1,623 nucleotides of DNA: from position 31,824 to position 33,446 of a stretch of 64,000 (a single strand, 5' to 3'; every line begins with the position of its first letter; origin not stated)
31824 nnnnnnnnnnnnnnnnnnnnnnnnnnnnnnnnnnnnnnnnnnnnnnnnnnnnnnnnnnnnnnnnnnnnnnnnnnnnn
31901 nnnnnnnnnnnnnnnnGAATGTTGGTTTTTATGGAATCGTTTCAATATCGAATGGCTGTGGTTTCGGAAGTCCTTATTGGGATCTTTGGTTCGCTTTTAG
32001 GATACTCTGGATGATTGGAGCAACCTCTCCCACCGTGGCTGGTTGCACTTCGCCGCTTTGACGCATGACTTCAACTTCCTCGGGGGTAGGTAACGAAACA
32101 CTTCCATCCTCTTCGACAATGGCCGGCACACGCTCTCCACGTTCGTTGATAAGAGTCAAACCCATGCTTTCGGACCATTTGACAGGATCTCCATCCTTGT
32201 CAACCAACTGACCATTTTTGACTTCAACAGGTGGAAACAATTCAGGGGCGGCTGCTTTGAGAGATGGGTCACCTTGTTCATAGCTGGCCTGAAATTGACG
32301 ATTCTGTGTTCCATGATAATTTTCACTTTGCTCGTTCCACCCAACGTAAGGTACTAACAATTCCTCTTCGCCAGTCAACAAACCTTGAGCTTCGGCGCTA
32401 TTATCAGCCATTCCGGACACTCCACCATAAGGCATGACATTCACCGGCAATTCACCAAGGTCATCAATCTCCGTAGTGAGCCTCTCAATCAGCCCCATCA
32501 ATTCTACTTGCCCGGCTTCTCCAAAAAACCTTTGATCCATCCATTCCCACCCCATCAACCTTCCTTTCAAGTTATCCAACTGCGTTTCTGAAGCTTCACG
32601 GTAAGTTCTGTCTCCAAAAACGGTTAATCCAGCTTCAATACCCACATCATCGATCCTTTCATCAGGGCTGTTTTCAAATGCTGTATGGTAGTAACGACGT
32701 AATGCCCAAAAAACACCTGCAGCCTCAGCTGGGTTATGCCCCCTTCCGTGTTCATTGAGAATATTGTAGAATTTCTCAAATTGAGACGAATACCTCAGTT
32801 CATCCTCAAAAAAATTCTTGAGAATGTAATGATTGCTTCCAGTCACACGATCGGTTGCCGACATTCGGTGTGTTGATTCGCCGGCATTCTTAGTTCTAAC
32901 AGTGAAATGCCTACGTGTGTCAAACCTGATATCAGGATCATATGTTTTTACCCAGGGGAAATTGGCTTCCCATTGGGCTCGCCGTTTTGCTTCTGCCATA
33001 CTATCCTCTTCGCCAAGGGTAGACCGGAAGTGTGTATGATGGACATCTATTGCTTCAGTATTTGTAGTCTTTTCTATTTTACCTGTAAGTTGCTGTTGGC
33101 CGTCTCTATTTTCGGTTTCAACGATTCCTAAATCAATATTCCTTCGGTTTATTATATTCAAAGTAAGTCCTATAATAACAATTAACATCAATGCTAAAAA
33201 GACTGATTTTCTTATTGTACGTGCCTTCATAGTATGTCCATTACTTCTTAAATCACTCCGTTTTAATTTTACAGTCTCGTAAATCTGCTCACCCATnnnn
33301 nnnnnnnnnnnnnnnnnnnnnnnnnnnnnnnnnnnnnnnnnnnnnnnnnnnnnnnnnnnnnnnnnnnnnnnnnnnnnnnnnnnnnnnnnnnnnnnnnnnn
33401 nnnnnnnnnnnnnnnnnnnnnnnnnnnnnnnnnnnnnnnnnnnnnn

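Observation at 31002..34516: AT-rich three-gene islet: two paralogous anchored proteins plus a Trp-rich protein, none assignable to a known family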

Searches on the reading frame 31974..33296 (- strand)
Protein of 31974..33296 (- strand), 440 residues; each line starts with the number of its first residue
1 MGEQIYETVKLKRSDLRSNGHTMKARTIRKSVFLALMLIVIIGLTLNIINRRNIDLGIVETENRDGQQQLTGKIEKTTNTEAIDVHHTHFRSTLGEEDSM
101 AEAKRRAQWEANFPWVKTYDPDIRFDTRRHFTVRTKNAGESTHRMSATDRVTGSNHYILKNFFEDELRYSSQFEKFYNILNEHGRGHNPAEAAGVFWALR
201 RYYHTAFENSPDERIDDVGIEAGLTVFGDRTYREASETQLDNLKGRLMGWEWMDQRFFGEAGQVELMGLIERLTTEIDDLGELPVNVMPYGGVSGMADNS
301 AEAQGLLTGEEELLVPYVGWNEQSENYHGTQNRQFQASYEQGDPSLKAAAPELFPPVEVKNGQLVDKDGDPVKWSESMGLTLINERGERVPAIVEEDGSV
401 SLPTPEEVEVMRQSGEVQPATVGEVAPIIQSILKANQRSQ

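Call 3: search_protein_families(library=pfam, proteins=[window:31974-33296:-], max_evalue=1)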
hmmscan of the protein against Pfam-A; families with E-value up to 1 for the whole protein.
window:31974-33296:- (440 aa): 0 families

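Call 4: search_protein_families(library=ncbifam, proteins=[window:31974-33296:-], max_evalue=1)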
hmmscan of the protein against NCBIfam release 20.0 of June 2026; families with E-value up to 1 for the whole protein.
window:31974-33296:- (440 aa): 0 families

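Call 8: find_homologous_proteins(query=window:31974-33230:-, max_evalue=0.001)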
Query window:31974-33230:- (418 aa): 51 proteins with E <= 0.001 among 5488 candidates.
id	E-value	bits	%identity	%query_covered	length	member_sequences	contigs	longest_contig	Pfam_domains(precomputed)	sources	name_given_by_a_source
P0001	4.2e-268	907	96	100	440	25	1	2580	-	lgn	-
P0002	1.1e-185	636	72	94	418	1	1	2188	-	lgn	-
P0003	6.0e-117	410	48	96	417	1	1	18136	-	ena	-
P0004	3.2e-115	404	52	83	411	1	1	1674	-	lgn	-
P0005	4.2e-113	397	53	81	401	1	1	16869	-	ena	-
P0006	1.0e-112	396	47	97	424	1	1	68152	-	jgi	jgi:hypothetical protein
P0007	8.7e-109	383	55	80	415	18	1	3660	-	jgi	-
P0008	2.1e-108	381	46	99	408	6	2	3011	-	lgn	-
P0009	7.7e-107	376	50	83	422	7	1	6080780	-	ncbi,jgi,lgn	ncbi:MAG: hypothetical protein ACFHW5_03570 [Verrucomicrobiota bacterium]|jgi:hypothetical protein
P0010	1.3e-106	376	46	94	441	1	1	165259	-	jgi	jgi:hypothetical protein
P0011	3.4e-106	374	52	81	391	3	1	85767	-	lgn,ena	-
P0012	1.9e-105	372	52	81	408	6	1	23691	-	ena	-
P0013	2.3e-100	355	49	83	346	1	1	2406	-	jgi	jgi:hypothetical protein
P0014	1.2e-98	349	45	97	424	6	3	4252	-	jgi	jgi:hypothetical protein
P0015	8.9e-98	346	50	82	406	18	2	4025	-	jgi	jgi:hypothetical protein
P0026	4.7e-93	331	45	93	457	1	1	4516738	-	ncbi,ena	-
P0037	2.4e-80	289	46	78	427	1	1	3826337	-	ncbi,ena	-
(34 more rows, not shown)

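Call 10: find_encoding_contigs(protein=P0009, flank=10000, max_places=2)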
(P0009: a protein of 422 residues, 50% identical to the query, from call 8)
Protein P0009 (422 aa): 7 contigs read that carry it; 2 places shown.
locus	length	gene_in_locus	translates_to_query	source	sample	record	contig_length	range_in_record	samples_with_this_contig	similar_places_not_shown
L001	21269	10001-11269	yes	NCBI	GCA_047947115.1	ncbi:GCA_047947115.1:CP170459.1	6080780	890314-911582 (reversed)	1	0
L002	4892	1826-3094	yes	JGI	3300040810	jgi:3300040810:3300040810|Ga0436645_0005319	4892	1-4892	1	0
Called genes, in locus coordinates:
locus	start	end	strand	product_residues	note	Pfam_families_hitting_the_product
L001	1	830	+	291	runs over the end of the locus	PF00288:GHMP_kinases_N, PF08544:GHMP_kinases_C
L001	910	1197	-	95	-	-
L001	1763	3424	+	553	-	PF01839:FG-GAP (faint), PF13517:FG-GAP_3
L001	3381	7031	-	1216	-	PF01839:FG-GAP (faint), PF13517:FG-GAP_3, PF07593:UnbV_ASPIC, PF13517:FG-GAP_3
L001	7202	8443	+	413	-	PF00437:T2SSE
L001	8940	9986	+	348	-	-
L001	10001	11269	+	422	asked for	-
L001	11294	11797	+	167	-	-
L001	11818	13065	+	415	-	-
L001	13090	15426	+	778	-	-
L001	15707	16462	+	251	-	-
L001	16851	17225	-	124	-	-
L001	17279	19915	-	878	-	PF23500:DUF7133, PF13646:HEAT_2 (weak)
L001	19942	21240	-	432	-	PF02746:MR_MLE_N, PF13378:MR_MLE_C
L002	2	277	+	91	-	?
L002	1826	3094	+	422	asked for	-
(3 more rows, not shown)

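Call 11: find_encoding_contigs(protein=P0037, flank=10000, max_places=2)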
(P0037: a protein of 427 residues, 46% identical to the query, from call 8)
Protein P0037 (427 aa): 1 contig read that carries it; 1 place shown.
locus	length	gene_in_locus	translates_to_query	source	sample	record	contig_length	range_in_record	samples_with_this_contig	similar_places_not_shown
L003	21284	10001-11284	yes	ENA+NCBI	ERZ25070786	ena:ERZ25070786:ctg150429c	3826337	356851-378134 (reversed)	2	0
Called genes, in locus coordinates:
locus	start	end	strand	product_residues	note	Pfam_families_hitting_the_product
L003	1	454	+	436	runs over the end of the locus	PF00155:Aminotran_1_2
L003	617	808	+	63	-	-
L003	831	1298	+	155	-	PF07589:PEP_exosort_dom (weak)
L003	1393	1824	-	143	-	PF05258:DciA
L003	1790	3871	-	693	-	PF02449:Glyco_hydro_42, PF08532:Glyco_hydro_42M, PF08533:Glyco_hydro_42C (weak)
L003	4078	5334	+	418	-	-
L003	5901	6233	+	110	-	PF00085:Thioredoxin, PF13098:Thioredoxin_2, PF13905:Thioredoxin_8 (faint)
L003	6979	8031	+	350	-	PF00482:T2SSF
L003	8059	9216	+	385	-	PF00266:Aminotran_5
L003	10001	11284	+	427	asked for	-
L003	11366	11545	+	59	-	-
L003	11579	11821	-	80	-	-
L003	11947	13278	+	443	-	-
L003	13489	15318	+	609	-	PF25596:CPSase_L_D1, PF02222:ATP-grasp (weak), PF02786:CPSase_L_D2, PF07478:Dala_Dala_lig_C (weak), PF15632:ATPgrasp_Ter (weak), PF02142:MGS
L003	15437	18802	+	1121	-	PF13385:Laminin_G_3, PF07679:I-set (weak), PF13895:Ig_2 (faint), PF13927:Ig_3, PF13385:Laminin_G_3, PF07679:I-set (weak), PF13927:Ig_3 (weak), PF13385:Laminin_G_3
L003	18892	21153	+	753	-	PF00270:DEAD, PF04851:ResIII, PF00271:Helicase_C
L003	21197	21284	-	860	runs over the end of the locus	PF13415:Beta-prop_FBX42 (faint), PF13964:Beta-prop_Calicin (faint), PF24996:NANM, PF01344:Kelch_1 (faint), PF07646:Kelch_2 (faint), PF24681:Kelch_KLHDC2_KLHL20_DRC7, PF24996:NANM, PF00474:SSF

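Call 12: find_encoding_contigs(protein=P0026, flank=10000, max_places=2)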
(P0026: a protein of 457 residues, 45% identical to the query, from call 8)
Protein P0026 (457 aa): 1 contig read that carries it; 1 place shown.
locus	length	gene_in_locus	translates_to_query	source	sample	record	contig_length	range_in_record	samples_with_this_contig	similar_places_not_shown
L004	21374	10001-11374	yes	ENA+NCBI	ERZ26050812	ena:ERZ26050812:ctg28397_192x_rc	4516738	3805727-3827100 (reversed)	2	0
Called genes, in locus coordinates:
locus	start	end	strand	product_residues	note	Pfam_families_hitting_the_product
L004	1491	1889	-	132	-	-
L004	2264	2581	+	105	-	-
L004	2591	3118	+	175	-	PF08937:ThsB_TIR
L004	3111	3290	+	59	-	-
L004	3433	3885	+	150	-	PF24838:8xMP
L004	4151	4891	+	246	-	PF01479:S4, PF00849:PseudoU_synth_2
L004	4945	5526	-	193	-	PF03602:Cons_hypoth95, PF05175:MTS (weak), PF09445:Methyltransf_15, PF13847:Methyltransf_31 (weak)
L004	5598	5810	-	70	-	-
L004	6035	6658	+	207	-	PF09335:VTT_dom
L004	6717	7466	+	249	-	PF00535:Glycos_transf_2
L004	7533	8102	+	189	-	PF02525:Flavodoxin_2, PF03358:FMN_red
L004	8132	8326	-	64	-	-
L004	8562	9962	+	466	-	-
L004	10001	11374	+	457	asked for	-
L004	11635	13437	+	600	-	PF25596:CPSase_L_D1, PF02222:ATP-grasp, PF02786:CPSase_L_D2, PF07478:Dala_Dala_lig_C (weak), PF15632:ATPgrasp_Ter (weak), PF02142:MGS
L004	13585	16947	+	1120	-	PF13385:Laminin_G_3, PF07679:I-set, PF13895:Ig_2 (weak), PF13927:Ig_3, PF13385:Laminin_G_3, PF07679:I-set (weak), PF13927:Ig_3, PF13385:Laminin_G_3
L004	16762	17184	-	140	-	-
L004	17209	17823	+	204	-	PF01555:N6_N4_Mtase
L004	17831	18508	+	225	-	-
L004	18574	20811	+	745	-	PF00270:DEAD, PF04851:ResIII, PF18766:SWI2_SNF2 (faint), PF00271:Helicase_C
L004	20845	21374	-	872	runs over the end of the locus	PF01344:Kelch_1 (faint), PF07646:Kelch_2 (faint), PF13964:Beta-prop_Calicin (faint), PF24996:NANM, PF24681:Kelch_KLHDC2_KLHL20_DRC7, PF13415:Beta-prop_FBX42 (weak), PF24996:NANM, PF00474:SSF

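Call 17: search_solved_structures(query=A1, max_evalue=10)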
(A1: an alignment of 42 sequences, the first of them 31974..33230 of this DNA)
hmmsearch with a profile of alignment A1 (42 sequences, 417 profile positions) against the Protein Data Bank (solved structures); distinct sequences matched with E-value up to 10: 0.

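Call 24: predict_structure(alignment_id=A1)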
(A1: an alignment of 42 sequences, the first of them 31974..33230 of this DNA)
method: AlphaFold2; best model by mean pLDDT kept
length: 418 residues; sequences in the alignment: 42
mean_pLDDT: 84.7   pTM: 0.69
mean pLDDT of the five models: 84.7, 81.1, 80.4, 78.1, 77.1
residues with pLDDT >= 90: 235; 70-90: 120; 50-70: 22; < 50: 41
segments of 3 or more residues with pLDDT < 50: 34-70, 113-115
pLDDT, mean of each block of 10 residues (from residue 1): 75 95 86 45 34 36 42 84 98 97 86 52 85 97 98 98 97 98 97 89 81 97 96 92 98 97 95 90 94 97 92 87 85 89 91 80 88 90 92 91 80 67
secondary structure, 60 per line:
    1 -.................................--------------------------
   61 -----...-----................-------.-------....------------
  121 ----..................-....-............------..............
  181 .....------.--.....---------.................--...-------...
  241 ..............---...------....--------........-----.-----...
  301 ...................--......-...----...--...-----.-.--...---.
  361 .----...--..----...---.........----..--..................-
elements in order: H2-34 H74-89 H105-108 H125-142 H144-147 H149-160 H167-185 H195-199 H210-225 H238-254 H267-270 H279-286 H298-319 H322-327 E336-338 E341-343 E366-368 E377-379 H383-391 H400-417

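Call 30: search_protein_representatives(alignment_id=A1)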
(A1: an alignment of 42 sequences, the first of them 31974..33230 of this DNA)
Query: 42 sequences, 417 profile positions. Proteins with E-value up to 0.001 (for the whole library): 205; up to 1e-10: 149; up to 1e-30: 60. The best 150 are listed.
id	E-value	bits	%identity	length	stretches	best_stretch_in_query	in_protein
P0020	1.7e-177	606.8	-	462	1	1-406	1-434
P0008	1.5e-163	560.9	-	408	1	1-412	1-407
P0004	2.7e-160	550.2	-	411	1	2-415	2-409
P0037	2.6e-151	520.6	-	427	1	1-414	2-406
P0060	3.1e-149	513.7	-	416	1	1-392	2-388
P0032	3.5e-140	483.9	-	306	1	99-401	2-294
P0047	1.8e-137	474.9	-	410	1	5-395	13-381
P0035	7.4e-119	413.7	-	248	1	165-412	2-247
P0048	6.1e-107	374.4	-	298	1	98-396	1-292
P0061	2.3e-96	339.5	-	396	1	13-399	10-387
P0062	3.5e-93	329.1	-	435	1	15-400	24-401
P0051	1.1e-90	320.9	-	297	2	209-330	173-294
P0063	1.8e-89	316.8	-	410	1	53-392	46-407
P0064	1.9e-80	287.1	-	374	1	50-382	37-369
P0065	1.7e-79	284.0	-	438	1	32-389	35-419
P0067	1.3e-68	248.2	-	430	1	46-385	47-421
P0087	2.4e-42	161.6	-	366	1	2-382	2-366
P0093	3.0e-40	154.7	-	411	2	69-283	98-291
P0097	6.2e-37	143.8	-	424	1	11-385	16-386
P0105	2.3e-34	135.3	-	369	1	7-306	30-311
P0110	3.1e-31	125.0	-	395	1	5-312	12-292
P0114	3.6e-28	114.9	-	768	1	66-319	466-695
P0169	2.1e-15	72.8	-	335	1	39-252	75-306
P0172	2.5e-14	69.3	-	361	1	51-250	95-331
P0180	1.4e-13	66.9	-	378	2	72-251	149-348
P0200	1.7e-10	56.7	-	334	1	41-259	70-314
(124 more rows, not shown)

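Call 34: search_protein_families(library=pfam, proteins=[P0114, P0093, P0172, P0180, P0065, P0067, P0097, P0110, P0200, P0169], max_evalue=0.1)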
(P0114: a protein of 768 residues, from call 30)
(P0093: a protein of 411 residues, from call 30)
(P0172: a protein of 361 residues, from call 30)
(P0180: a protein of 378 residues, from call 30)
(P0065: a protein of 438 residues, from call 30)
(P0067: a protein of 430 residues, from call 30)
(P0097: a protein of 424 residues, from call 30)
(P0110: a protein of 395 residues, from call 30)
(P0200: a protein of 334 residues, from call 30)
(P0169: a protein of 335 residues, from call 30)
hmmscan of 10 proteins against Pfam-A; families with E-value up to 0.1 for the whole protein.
P0114 (768 aa): 0 families

P0093 (411 aa): 0 families

P0172 (361 aa): 1 family
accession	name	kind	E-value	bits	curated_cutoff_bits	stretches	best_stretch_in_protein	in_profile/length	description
PF02601.20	Exonuc_VII_L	-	0.00082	19.4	35.9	1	78-199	119-237/315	Exonuclease VII, large subunit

P0180 (378 aa): 1 family
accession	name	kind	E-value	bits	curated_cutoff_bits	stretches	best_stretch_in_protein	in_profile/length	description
PF18158.6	AidB_N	-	0.078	13.5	22.9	0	55-140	15-97/156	Adaptive response protein AidB N-terminal domain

P0065 (438 aa): 0 families

P0067 (430 aa): 0 families

P0097 (424 aa): 0 families

P0110 (395 aa): 0 families

P0200 (334 aa): 1 family
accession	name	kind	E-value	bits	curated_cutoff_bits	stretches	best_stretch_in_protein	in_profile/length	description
PF04568.17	IATP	-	0.044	14.7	25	1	74-117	54-96/98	Mitochondrial ATPase inhibitor, IATP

P0169 (335 aa): 0 families

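Call 35: find_related_loci(query=A1, collection=genome_contigs, flank=8000)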
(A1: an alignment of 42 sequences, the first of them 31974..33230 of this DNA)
Query A1 (418 aa) in genome_contigs; peptide patterns used: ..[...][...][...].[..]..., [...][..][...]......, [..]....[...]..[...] (x = any residue, [..] = any of these).
221 stretches matched a pattern; 36 encode a relative of the query (tblastn E <= 1e-3); 34 distinct loci.
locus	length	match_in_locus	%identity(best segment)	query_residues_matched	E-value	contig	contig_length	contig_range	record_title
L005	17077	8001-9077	50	70-418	1e-113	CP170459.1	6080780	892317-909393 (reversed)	MAG: Verrucomicrobiota bacterium isolate tig00002468 chromosome, complete genome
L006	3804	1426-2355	55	101-415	1e-108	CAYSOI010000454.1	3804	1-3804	MAG TPA_asm: uncultured Opitutales bacterium isolate SRP134809_co1_390 genome assembly, contig: NODE_49015_length_3804_c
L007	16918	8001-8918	51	88-405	3e-99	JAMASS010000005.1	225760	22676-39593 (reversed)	MAG: Limisphaerales bacterium isolate bin4_1_edit bin4_1_edit_5, whole genome shotgun sequence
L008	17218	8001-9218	44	10-401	2e-99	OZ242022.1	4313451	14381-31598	MAG: Limisphaerales bacterium isolate ef39fcb1-bf04-4775-9bfc-b1aaebe32656 genome assembly, chromosome: 1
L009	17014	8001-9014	50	71-398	6e-98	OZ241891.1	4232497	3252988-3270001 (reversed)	MAG: Limisphaerales bacterium isolate 13428dcb-cd66-474c-a4e8-c35200876364 genome assembly, chromosome: 1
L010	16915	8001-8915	46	72-398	2e-87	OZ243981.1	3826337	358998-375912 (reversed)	MAG: uncultured Pedosphaera sp. isolate 3c3bcd29-09cb-4248-805a-399234c8352e genome assembly, chromosome: 1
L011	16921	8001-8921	46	85-393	4e-82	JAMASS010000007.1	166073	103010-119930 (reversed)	MAG: Limisphaerales bacterium isolate bin4_1_edit bin4_1_edit_7, whole genome shotgun sequence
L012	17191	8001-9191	44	7-412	2e-102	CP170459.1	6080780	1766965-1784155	MAG: Verrucomicrobiota bacterium isolate tig00002468 chromosome, complete genome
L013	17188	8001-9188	45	10-398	8e-99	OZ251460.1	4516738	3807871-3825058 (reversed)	MAG: Limisphaerales bacterium isolate 2f8dc77b-15da-45c1-ae04-c50d9079170f genome assembly, chromosome: 1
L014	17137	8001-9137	37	2-383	9e-74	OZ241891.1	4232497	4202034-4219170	MAG: Limisphaerales bacterium isolate 13428dcb-cd66-474c-a4e8-c35200876364 genome assembly, chromosome: 1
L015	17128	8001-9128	36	6-396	3e-71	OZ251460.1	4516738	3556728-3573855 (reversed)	MAG: Limisphaerales bacterium isolate 2f8dc77b-15da-45c1-ae04-c50d9079170f genome assembly, chromosome: 1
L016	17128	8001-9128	36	6-396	2e-71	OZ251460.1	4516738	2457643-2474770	MAG: Limisphaerales bacterium isolate 2f8dc77b-15da-45c1-ae04-c50d9079170f genome assembly, chromosome: 1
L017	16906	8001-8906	40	71-396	6e-69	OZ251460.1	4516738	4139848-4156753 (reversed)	MAG: Limisphaerales bacterium isolate 2f8dc77b-15da-45c1-ae04-c50d9079170f genome assembly, chromosome: 1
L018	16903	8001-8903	39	70-396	5e-68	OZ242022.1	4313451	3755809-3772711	MAG: Limisphaerales bacterium isolate ef39fcb1-bf04-4775-9bfc-b1aaebe32656 genome assembly, chromosome: 1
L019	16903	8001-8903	39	70-396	4e-67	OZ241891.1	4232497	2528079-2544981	MAG: Limisphaerales bacterium isolate 13428dcb-cd66-474c-a4e8-c35200876364 genome assembly, chromosome: 1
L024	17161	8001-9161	28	2-405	1e-39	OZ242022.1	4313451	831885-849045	MAG: Limisphaerales bacterium isolate ef39fcb1-bf04-4775-9bfc-b1aaebe32656 genome assembly, chromosome: 1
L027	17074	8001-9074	31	36-403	7e-30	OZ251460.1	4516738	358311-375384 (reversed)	MAG: Limisphaerales bacterium isolate 2f8dc77b-15da-45c1-ae04-c50d9079170f genome assembly, chromosome: 1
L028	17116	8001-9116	29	2-389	5e-29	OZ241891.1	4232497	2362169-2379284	MAG: Limisphaerales bacterium isolate 13428dcb-cd66-474c-a4e8-c35200876364 genome assembly, chromosome: 1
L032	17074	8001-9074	31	36-403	8e-30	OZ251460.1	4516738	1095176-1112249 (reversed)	MAG: Limisphaerales bacterium isolate 2f8dc77b-15da-45c1-ae04-c50d9079170f genome assembly, chromosome: 1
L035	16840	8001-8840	28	133-396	8e-18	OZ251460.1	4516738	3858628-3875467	MAG: Limisphaerales bacterium isolate 2f8dc77b-15da-45c1-ae04-c50d9079170f genome assembly, chromosome: 1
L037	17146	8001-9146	55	14-395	8e-48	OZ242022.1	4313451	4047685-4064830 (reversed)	MAG: Limisphaerales bacterium isolate ef39fcb1-bf04-4775-9bfc-b1aaebe32656 genome assembly, chromosome: 1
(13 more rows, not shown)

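Call 42: search_protein_families(library=pfam, proteins=[L024:6549-7991:+, L028:6219-7991:+, L032:6224-7900:+, L014:6597-7976:+, L011:6682-7737:+, L012:6924-7976:+, L019:6525-7757:+, L035:5974-7347:+, L027:6544-7827:+, L037:6771-7943:+], max_evalue=0.1)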
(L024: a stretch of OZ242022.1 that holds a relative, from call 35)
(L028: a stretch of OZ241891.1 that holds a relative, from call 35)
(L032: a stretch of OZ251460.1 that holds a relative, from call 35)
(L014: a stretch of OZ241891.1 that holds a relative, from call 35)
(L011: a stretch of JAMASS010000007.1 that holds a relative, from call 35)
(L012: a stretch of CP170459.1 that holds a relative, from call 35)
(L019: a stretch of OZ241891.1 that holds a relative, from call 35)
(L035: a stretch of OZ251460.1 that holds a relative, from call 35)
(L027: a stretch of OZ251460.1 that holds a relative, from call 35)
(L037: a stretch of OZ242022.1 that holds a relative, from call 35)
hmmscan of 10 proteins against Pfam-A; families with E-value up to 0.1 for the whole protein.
L024:6549-7991:+ (480 aa): 0 families

L028:6219-7991:+ (590 aa): 0 families

L032:6224-7900:+ (558 aa): 0 families

L014:6597-7976:+ (459 aa): 0 families

L011:6682-7737:+ (351 aa): 1 family
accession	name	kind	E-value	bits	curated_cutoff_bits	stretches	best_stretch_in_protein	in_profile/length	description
PF11862.13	DUF3382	-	0.075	13.8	28.9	0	10-66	5-57/97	Domain of unknown function (DUF3382)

L012:6924-7976:+ (350 aa): 0 families

L019:6525-7757:+ (410 aa): 0 families

L035:5974-7347:+ (457 aa): 0 families

L027:6544-7827:+ (427 aa): 0 families

L037:6771-7943:+ (390 aa): 0 families

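Call 47: search_protein_families(library=padloc, proteins=[window:31974-33230:-, L019:6525-7757:+, L004:8562-9962:+], max_evalue=1)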
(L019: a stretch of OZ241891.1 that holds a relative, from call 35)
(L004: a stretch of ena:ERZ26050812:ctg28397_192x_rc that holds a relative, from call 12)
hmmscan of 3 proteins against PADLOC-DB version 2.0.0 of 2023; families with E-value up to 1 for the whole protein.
window:31974-33230:- (418 aa): 0 families

L019:6525-7757:+ (410 aa): 0 families

L004:8562-9962:+ (466 aa): 0 families
